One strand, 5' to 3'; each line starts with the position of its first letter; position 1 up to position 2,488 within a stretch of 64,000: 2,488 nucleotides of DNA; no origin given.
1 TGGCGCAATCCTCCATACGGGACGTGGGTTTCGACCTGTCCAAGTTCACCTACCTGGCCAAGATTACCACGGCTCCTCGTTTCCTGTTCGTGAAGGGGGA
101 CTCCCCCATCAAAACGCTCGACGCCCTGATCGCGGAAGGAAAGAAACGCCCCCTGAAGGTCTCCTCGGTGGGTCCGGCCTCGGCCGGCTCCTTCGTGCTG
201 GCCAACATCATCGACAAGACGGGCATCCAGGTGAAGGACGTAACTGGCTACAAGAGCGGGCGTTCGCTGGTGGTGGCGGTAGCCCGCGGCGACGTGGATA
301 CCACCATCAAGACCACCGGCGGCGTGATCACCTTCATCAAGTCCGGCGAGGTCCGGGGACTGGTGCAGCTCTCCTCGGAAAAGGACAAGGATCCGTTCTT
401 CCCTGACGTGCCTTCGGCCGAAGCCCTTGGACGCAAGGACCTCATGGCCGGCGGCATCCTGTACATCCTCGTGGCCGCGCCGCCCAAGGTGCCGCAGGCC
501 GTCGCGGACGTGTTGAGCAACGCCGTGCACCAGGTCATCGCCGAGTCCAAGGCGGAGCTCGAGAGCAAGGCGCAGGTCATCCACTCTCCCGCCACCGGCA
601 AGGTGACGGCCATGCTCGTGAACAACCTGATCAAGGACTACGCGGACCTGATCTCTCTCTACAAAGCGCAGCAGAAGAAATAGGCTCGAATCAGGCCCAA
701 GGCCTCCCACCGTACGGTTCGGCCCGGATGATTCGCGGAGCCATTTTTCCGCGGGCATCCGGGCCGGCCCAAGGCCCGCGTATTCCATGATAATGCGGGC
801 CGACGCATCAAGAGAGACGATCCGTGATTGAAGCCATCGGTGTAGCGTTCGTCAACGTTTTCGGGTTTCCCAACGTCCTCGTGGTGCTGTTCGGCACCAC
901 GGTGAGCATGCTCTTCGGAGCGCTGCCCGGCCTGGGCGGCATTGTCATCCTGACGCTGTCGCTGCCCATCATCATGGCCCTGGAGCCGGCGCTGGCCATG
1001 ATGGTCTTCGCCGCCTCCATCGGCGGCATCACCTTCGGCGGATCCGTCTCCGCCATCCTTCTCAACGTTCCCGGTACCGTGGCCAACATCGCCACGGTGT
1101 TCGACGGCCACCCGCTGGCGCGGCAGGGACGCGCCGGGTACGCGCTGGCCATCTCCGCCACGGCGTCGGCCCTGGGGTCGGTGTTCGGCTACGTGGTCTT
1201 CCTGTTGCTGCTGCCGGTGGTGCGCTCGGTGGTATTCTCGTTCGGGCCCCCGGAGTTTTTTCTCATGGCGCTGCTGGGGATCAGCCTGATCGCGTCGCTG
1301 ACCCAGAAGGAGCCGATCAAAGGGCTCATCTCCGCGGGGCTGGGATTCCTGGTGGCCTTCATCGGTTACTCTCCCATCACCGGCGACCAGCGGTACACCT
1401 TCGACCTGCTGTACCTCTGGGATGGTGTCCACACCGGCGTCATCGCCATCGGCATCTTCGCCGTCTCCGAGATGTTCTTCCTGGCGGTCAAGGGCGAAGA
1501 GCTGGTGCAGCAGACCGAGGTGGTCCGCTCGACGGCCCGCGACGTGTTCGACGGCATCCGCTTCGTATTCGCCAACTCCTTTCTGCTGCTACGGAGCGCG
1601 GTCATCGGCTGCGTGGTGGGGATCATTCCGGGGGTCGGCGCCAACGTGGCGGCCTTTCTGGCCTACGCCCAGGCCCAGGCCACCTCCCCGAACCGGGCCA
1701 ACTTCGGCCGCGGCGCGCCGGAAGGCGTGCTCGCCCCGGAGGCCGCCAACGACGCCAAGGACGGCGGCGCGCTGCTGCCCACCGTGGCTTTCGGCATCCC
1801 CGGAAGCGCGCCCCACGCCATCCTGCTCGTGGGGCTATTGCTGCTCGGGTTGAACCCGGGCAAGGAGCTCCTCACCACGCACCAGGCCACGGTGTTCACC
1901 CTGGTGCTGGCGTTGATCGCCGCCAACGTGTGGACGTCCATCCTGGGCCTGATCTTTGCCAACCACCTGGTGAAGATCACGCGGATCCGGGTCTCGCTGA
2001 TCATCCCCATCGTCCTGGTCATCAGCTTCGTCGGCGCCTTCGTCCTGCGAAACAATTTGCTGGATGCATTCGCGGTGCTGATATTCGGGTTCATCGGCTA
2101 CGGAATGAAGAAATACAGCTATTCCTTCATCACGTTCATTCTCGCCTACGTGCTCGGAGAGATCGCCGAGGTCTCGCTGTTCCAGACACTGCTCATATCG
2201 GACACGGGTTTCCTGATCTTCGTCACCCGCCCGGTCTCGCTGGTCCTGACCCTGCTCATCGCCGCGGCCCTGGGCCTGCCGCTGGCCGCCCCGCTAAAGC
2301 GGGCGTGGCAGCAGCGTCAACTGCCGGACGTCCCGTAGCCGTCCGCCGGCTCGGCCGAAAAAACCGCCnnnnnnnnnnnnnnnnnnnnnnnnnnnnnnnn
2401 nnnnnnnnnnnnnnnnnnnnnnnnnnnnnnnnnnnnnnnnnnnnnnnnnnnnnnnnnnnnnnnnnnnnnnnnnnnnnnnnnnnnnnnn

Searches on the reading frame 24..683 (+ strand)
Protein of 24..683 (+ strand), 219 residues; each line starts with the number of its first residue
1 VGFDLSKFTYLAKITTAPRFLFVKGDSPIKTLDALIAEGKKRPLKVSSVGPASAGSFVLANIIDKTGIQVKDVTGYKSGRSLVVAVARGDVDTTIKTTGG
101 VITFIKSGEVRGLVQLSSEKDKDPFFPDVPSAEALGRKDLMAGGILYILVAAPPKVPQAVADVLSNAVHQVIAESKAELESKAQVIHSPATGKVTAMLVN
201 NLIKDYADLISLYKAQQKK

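Call 90: search_protein_families(library=pfam, proteins=[window:24-683:+], max_evalue=0.0001)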
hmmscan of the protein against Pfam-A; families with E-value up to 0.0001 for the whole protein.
window:24-683:+ (219 aa): 1 family
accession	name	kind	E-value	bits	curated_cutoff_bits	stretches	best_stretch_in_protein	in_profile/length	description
PF03401.19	TctC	-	1.5e-18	67.7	27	1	5-172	66-230/274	Tripartite tricarboxylate transporter family receptor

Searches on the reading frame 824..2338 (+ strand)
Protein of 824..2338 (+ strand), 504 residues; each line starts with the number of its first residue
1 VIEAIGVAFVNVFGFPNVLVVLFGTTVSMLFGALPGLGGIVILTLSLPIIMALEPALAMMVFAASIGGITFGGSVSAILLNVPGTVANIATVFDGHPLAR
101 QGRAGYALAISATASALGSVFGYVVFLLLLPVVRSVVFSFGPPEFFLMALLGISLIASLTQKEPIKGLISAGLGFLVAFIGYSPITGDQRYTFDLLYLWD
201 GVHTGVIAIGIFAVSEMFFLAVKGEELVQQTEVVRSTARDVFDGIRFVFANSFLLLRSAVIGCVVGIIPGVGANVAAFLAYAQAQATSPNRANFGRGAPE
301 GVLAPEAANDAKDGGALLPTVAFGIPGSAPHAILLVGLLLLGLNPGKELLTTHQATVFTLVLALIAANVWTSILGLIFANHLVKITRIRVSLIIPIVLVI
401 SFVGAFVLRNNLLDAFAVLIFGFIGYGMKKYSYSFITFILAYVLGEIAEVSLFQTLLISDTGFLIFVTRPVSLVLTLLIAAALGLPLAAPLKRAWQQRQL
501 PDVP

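Call 90: search_protein_families(library=pfam, proteins=[window:824-2338:+], max_evalue=0.0001)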
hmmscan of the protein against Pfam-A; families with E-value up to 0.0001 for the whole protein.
window:824-2338:+ (504 aa): 1 family
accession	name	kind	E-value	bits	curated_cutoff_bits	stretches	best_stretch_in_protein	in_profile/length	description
PF01970.21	TctA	-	6.3e-120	401.1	28.9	1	19-440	2-423/423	Tripartite tricarboxylate transporter TctA family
